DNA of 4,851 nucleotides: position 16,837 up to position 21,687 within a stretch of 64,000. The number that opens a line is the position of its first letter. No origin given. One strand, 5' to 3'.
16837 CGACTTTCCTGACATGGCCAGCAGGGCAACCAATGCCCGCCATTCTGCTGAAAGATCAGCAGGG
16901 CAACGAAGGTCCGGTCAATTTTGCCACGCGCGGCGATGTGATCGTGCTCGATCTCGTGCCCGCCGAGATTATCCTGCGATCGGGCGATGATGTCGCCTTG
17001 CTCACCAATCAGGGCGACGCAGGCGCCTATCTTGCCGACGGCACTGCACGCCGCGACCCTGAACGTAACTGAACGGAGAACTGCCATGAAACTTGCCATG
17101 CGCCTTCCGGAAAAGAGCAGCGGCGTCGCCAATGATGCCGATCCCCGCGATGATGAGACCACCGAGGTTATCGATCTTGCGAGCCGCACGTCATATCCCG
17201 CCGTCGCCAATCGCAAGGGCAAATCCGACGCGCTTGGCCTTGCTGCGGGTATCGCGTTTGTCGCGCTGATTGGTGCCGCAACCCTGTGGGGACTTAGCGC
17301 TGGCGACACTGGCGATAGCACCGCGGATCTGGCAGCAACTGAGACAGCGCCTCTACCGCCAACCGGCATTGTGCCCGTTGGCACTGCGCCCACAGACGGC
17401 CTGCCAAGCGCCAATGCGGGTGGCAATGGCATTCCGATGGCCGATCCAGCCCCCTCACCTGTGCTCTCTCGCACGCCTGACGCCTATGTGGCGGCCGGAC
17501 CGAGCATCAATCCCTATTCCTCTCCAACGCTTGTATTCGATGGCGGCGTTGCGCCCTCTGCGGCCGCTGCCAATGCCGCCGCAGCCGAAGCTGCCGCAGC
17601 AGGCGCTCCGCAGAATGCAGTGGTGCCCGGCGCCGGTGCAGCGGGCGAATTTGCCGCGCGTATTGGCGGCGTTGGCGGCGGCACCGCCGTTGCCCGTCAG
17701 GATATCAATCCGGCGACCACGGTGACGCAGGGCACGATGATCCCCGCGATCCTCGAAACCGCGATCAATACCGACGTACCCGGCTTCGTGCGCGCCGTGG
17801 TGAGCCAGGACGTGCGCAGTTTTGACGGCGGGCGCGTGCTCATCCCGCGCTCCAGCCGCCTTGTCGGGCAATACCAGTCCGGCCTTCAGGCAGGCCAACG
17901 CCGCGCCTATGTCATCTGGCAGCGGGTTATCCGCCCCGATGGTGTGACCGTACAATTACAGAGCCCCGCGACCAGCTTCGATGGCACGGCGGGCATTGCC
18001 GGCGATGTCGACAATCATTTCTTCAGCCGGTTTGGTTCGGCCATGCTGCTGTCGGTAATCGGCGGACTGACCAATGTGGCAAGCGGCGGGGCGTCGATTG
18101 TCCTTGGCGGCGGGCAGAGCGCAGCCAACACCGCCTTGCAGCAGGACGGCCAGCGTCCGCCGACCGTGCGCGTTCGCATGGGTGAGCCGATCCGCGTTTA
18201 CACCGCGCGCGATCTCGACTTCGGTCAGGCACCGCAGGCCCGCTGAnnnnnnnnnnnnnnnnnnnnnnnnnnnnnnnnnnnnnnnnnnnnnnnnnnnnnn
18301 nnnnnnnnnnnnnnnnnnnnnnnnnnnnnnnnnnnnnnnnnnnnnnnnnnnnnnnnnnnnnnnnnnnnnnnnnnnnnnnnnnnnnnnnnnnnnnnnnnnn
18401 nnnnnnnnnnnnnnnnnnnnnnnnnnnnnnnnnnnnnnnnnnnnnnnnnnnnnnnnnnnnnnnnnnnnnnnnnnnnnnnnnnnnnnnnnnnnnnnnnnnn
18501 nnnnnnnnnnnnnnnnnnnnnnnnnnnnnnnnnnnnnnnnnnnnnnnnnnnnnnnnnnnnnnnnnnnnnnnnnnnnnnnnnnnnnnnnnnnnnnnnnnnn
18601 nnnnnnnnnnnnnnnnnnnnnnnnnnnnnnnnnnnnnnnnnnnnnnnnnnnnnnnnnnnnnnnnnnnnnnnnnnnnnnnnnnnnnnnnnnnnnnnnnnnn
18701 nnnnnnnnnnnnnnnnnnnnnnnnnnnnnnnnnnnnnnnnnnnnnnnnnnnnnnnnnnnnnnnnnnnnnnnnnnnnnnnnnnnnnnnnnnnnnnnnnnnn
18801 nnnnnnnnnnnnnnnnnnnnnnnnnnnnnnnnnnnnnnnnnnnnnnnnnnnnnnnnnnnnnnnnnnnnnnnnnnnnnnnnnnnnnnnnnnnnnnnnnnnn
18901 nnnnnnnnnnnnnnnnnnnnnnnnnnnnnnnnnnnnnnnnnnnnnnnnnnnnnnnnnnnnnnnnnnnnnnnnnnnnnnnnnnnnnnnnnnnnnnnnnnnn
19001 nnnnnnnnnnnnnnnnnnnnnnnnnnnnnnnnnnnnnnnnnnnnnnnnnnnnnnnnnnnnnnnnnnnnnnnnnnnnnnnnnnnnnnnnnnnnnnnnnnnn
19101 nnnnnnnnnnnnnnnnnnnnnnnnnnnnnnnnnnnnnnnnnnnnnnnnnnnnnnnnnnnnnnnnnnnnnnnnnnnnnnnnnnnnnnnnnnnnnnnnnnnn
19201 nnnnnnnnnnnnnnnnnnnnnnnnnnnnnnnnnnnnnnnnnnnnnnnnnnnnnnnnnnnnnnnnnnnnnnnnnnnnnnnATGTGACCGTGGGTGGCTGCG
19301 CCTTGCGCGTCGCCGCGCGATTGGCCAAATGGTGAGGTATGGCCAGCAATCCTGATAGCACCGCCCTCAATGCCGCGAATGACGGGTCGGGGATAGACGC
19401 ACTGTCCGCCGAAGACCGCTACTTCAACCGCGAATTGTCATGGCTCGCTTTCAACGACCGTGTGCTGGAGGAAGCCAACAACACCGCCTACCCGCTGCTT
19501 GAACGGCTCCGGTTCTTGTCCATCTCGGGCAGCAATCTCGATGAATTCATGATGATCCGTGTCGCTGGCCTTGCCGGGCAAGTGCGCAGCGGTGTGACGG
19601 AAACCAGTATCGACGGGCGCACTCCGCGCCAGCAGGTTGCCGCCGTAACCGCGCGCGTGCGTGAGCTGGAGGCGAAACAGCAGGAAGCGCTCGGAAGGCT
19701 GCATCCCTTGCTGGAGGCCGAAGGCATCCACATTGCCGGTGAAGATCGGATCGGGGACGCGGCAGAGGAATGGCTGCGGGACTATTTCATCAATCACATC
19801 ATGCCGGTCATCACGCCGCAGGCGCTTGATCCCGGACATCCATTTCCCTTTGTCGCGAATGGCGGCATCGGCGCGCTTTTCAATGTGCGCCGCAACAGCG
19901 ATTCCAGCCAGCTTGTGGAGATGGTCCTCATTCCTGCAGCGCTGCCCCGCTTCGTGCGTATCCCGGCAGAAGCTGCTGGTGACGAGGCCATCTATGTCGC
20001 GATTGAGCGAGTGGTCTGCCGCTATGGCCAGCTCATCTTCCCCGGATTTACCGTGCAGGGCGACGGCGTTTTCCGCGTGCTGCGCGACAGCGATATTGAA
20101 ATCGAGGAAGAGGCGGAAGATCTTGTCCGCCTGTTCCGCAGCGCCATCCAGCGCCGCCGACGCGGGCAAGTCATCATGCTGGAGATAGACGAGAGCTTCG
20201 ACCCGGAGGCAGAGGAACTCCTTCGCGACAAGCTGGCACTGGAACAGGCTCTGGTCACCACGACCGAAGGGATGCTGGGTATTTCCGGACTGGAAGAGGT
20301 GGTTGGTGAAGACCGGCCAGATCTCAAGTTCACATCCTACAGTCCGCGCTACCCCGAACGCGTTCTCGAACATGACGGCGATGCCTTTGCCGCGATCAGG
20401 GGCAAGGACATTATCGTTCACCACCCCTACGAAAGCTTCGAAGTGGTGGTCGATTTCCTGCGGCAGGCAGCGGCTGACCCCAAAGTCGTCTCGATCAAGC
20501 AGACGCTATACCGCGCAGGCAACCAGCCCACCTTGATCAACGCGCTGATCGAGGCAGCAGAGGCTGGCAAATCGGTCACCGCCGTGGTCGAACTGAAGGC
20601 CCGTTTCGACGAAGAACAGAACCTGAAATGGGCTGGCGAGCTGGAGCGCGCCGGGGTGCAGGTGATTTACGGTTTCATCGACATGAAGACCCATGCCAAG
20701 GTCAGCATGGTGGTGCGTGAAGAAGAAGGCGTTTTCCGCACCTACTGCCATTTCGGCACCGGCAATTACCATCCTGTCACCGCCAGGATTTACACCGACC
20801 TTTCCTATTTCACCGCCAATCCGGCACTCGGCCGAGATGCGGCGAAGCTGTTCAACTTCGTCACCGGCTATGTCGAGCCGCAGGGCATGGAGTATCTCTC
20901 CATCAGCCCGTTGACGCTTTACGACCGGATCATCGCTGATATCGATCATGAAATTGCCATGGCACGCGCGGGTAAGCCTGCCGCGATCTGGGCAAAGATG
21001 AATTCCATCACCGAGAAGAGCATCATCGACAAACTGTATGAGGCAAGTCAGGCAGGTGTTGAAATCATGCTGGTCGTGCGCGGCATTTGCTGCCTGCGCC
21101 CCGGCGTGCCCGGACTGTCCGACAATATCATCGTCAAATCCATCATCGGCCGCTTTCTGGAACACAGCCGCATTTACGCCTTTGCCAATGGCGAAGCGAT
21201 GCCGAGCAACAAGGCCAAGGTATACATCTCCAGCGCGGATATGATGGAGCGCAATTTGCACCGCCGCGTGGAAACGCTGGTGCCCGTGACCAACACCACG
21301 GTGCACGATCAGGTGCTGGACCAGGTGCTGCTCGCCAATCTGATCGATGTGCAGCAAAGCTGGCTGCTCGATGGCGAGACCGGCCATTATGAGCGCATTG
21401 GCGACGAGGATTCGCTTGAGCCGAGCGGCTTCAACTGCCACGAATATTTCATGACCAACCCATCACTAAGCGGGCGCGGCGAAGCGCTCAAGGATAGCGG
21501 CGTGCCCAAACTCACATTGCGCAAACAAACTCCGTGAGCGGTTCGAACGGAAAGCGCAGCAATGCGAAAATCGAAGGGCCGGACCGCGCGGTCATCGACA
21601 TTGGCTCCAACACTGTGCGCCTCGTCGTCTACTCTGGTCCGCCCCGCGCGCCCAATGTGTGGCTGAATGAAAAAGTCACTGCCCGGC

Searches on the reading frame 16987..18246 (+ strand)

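Call 5: search_protein_families(library=pfam, proteins=[window:16987-18246:+])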
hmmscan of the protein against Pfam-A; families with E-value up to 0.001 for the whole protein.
window:16987-18246:+ (419 aa): 1 family
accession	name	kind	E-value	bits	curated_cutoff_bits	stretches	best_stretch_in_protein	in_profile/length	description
PF03743.19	TrbI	-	2.8e-51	174.5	35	1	245-412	1-188/188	Bacterial conjugation TrbI-like protein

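Call 50: search_protein_families(library=ncbifam, proteins=[window:16987-18246:+], max_evalue=0.01)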
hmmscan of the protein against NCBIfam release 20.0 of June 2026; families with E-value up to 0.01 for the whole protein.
window:16987-18246:+ (419 aa): 6 families
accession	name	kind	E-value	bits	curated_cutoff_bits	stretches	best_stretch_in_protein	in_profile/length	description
NF038091.1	T4SS_VirB10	equivalog_domain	1.5e-58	197.6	220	1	240-414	5-193/197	type IV secretion system protein VirB10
NF010429.0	PRK13855.1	equivalog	4.6e-43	147.9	374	1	171-414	105-359/377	type IV secretion system protein VirB10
NF010405.0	PRK13831.1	subfamily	5.1e-26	91.6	386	1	246-367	245-368/433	IncP-type conjugal transfer protein TrbI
NF038092.1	T4SS_ComB10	equivalog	1.7e-25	89.7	300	1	244-359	22-138/225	DNA type IV secretion system protein ComB10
NF041422.1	VirB10_subf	subfamily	5.4e-21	75.6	400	1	193-413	163-396/404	VirB10/TraB/TrbI family type IV secretion system protein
NF033900.0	T4SS_IcmE_DotG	equivalog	3e-08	32.2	750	1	219-386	812-955/1008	type IVB secretion system protein DotG/IcmE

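Call 85: search_protein_families(library=pfam, proteins=[window:16987-18246:+], max_evalue=5)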
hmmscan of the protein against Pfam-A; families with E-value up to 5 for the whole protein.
window:16987-18246:+ (419 aa): 1 family
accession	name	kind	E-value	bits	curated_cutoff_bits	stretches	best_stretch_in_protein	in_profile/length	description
PF03743.19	TrbI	-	2.8e-51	174.5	35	1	245-412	1-188/188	Bacterial conjugation TrbI-like protein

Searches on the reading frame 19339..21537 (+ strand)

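Call 5: search_protein_families(library=pfam, proteins=[window:19339-21537:+])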
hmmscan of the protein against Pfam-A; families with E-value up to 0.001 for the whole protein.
window:19339-21537:+ (732 aa): 5 families
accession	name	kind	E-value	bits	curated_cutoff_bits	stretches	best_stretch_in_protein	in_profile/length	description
PF17941.7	PP_kinase_C_1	-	9.9e-72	240.4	25.7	1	349-513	2-166/167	Polyphosphate kinase C-terminal domain 1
PF13090.12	PP_kinase_C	-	7.8e-60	201.7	25.8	1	520-688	1-162/172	Polyphosphate kinase C-terminal domain 2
PF02503.22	PP_kinase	-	8e-47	159.7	31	1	143-318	3-180/183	Polyphosphate kinase middle domain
PF13089.11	PP_kinase_N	-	2.8e-37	127.7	23.8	1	28-132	1-106/107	Polyphosphate kinase N-terminal domain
PF13091.12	PLDc_2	-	9.2e-08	32.4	27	0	395-488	21-111/132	PLD-like domain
